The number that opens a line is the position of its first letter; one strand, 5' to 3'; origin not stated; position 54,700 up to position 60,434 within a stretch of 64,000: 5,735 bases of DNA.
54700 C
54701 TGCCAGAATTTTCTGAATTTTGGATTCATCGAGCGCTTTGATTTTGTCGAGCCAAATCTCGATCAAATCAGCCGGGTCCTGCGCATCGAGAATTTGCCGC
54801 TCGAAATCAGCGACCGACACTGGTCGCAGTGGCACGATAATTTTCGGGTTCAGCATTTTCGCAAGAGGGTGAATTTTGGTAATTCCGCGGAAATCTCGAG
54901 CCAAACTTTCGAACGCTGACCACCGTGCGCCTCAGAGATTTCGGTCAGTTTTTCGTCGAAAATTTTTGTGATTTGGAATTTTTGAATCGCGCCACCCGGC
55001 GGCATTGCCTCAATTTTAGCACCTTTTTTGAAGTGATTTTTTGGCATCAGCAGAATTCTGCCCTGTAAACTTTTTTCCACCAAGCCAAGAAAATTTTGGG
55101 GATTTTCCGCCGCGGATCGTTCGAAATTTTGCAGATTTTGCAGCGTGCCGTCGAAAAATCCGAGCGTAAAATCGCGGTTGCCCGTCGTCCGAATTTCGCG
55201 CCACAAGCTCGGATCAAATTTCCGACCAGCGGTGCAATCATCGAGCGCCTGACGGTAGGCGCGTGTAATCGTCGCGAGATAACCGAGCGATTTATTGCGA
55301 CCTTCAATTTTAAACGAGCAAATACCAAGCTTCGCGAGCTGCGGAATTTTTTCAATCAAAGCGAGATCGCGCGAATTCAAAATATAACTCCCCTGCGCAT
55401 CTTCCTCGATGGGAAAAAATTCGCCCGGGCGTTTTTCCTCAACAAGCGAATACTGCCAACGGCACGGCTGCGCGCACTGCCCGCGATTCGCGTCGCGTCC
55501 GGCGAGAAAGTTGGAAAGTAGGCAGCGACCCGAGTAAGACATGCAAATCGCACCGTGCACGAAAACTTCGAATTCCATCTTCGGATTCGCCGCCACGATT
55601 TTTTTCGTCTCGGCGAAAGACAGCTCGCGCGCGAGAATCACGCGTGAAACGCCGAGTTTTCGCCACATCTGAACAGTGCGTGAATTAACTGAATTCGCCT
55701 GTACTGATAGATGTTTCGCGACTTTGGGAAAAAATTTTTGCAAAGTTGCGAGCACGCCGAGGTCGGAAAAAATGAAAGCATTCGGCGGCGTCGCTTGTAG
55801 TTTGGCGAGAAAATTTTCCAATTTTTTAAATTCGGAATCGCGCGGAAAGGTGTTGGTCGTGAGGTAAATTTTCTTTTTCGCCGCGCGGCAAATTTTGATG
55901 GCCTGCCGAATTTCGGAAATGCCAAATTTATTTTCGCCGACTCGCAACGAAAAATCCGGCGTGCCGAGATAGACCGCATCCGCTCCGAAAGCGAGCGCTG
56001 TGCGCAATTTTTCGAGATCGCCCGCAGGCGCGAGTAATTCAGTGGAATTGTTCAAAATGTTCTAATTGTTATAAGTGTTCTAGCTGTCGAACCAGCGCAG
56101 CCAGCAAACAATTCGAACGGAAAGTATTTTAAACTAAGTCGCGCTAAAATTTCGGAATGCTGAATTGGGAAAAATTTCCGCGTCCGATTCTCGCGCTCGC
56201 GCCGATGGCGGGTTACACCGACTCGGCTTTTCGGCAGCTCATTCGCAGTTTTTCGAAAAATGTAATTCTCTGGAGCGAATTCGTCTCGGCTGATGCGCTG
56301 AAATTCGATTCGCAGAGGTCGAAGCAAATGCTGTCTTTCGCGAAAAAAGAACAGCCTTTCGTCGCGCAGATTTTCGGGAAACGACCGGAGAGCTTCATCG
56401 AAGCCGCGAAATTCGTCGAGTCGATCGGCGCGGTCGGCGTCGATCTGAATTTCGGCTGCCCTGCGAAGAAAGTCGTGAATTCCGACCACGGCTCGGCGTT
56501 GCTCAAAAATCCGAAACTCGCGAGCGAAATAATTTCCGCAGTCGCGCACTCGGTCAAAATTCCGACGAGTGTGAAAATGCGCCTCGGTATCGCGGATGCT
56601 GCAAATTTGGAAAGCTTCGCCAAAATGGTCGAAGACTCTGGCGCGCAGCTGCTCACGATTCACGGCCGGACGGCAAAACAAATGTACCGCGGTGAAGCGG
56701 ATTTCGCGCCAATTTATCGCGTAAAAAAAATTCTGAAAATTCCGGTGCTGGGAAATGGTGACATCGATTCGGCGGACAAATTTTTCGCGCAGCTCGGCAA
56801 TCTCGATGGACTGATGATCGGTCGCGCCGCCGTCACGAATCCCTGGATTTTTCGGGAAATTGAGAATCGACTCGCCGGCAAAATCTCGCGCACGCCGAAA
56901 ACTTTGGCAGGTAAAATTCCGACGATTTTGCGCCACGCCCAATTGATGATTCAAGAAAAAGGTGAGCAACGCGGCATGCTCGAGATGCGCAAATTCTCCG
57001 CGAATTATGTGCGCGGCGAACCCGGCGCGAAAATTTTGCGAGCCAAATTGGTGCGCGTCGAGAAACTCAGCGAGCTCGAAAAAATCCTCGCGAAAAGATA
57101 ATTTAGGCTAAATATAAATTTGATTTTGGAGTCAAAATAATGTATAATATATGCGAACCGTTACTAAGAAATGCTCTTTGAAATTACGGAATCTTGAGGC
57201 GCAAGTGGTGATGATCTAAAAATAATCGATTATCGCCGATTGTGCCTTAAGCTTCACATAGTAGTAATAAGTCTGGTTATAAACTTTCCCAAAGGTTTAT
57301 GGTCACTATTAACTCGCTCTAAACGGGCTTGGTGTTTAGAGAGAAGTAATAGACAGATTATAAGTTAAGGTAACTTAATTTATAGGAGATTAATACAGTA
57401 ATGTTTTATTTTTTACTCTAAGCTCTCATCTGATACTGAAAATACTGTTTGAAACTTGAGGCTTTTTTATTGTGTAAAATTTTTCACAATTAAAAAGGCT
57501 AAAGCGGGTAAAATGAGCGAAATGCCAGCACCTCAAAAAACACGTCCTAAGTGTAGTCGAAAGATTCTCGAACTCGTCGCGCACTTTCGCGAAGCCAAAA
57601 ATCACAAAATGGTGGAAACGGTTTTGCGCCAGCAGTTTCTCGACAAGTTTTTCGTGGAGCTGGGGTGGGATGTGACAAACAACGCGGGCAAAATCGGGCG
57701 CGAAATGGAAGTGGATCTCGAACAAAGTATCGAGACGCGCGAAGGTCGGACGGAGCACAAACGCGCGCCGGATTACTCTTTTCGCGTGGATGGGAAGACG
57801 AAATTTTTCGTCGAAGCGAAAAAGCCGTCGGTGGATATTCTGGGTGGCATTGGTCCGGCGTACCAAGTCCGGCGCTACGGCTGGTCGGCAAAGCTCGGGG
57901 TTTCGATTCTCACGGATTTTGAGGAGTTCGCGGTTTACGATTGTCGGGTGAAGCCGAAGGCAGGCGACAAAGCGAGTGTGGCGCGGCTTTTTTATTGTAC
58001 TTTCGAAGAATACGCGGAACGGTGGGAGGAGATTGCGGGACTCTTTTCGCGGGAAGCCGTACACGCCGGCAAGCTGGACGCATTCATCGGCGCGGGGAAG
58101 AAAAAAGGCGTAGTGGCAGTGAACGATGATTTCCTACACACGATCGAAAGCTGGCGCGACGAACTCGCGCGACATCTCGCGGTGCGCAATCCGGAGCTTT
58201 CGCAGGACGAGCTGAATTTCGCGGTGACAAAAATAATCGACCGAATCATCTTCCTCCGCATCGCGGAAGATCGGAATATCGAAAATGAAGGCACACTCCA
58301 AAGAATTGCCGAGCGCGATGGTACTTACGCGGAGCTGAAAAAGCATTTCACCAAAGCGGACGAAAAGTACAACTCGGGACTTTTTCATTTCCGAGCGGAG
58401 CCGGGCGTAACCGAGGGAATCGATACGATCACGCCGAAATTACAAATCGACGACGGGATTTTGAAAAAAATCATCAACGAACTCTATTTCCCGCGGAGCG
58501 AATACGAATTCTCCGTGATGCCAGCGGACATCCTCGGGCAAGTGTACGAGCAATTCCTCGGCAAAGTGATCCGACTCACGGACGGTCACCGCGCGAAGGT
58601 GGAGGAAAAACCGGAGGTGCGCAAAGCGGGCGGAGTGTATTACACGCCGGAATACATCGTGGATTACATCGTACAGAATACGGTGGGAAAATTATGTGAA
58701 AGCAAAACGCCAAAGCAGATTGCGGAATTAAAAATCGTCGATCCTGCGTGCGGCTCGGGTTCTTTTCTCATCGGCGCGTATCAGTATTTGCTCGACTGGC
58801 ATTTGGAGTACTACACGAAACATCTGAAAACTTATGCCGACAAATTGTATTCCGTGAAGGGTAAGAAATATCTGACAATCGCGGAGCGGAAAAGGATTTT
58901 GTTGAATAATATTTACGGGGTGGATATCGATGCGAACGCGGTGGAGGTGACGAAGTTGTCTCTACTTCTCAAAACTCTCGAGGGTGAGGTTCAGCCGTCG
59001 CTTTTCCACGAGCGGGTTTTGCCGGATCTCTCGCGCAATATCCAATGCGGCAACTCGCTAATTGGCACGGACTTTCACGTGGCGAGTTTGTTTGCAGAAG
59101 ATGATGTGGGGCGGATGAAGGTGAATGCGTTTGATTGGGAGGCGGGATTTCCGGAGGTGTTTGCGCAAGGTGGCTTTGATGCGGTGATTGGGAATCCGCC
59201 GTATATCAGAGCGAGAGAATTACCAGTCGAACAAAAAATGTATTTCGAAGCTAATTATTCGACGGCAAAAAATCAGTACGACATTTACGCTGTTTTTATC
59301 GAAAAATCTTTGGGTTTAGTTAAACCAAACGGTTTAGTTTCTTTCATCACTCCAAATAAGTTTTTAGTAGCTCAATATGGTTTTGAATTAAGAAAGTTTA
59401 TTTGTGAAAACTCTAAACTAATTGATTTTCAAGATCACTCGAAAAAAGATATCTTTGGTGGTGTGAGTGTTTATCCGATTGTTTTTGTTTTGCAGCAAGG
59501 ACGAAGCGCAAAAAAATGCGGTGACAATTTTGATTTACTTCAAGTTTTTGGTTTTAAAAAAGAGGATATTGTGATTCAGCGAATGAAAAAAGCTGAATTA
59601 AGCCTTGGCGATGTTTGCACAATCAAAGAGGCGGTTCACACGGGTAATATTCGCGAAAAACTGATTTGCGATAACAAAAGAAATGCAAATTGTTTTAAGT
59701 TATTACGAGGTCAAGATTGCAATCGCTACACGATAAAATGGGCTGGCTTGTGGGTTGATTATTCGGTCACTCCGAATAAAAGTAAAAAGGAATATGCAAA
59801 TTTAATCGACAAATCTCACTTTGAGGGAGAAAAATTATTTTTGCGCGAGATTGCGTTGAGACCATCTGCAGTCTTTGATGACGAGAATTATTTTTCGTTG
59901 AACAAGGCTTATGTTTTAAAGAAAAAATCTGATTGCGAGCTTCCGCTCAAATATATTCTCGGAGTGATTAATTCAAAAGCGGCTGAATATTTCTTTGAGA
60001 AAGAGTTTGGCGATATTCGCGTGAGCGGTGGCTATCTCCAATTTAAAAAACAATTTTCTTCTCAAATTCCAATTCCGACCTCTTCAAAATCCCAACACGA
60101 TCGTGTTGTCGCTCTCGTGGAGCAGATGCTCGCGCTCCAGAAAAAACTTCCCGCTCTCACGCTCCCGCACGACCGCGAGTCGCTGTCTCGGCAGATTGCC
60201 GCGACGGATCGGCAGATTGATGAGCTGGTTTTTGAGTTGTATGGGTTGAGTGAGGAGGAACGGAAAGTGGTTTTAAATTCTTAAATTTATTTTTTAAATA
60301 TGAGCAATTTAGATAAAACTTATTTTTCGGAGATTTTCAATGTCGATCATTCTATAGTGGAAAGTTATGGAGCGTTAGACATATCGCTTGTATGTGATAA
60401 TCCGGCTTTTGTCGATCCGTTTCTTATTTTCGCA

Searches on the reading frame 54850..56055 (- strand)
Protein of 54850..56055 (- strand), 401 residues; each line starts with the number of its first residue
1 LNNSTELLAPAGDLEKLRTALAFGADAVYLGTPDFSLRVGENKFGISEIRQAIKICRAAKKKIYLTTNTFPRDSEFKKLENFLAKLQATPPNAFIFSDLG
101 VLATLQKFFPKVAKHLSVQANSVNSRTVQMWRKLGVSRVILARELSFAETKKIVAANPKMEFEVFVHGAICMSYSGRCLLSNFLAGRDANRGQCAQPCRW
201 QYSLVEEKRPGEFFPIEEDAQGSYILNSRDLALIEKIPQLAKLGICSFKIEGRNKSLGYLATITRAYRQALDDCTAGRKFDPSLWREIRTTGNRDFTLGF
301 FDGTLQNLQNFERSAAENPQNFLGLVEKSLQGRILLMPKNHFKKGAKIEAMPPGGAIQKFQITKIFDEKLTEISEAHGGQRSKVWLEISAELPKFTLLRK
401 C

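Call 52: search_protein_families(library=pfam, proteins=[window:54850-56055:-], max_evalue=0.00001)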
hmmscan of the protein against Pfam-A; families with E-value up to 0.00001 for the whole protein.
window:54850-56055:- (401 aa): 2 families
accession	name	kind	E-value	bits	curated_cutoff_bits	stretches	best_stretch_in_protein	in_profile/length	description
PF01136.24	Peptidase_U32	-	9.1e-84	280.8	22.4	1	77-304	2-230/233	Peptidase family U32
PF16325.11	Peptidase_U32_C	-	2e-12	47.5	28.2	1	320-399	3-83/83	Peptidase family U32 C-terminal domain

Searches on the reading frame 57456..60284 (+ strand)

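Call 52: search_protein_families(library=pfam, proteins=[window:57456-60284:+], max_evalue=0.00001)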
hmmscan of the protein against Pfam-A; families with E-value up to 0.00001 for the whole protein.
window:57456-60284:+ (942 aa): 6 families
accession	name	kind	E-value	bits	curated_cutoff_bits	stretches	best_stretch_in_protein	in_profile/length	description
PF07669.17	Eco57I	-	1.8e-44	152.3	25.3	1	484-667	1-171/171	Eco57I restriction-modification methylase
PF20473.4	MmeI_Mtase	-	4.3e-17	62.6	27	1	419-636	15-202/259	MmeI, DNA-methyltransferase domain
PF12950.13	TaqI_C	-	1.2e-16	61.5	26.5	1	748-873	2-118/118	TaqI-like C-terminal specificity domain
PF02384.22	N6_Mtase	-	1.7e-16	60.9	20.4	1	357-691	3-237/311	N-6 DNA Methylase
PF04313.20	HSDR_N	-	5e-07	30.2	25.1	0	53-166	3-195/198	Type I restriction enzyme R protein N terminus (HSDR_N)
PF01170.24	UPF0020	-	3.8e-06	27.2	22.3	0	424-513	29-106/197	RMKL-like, methyltransferase domain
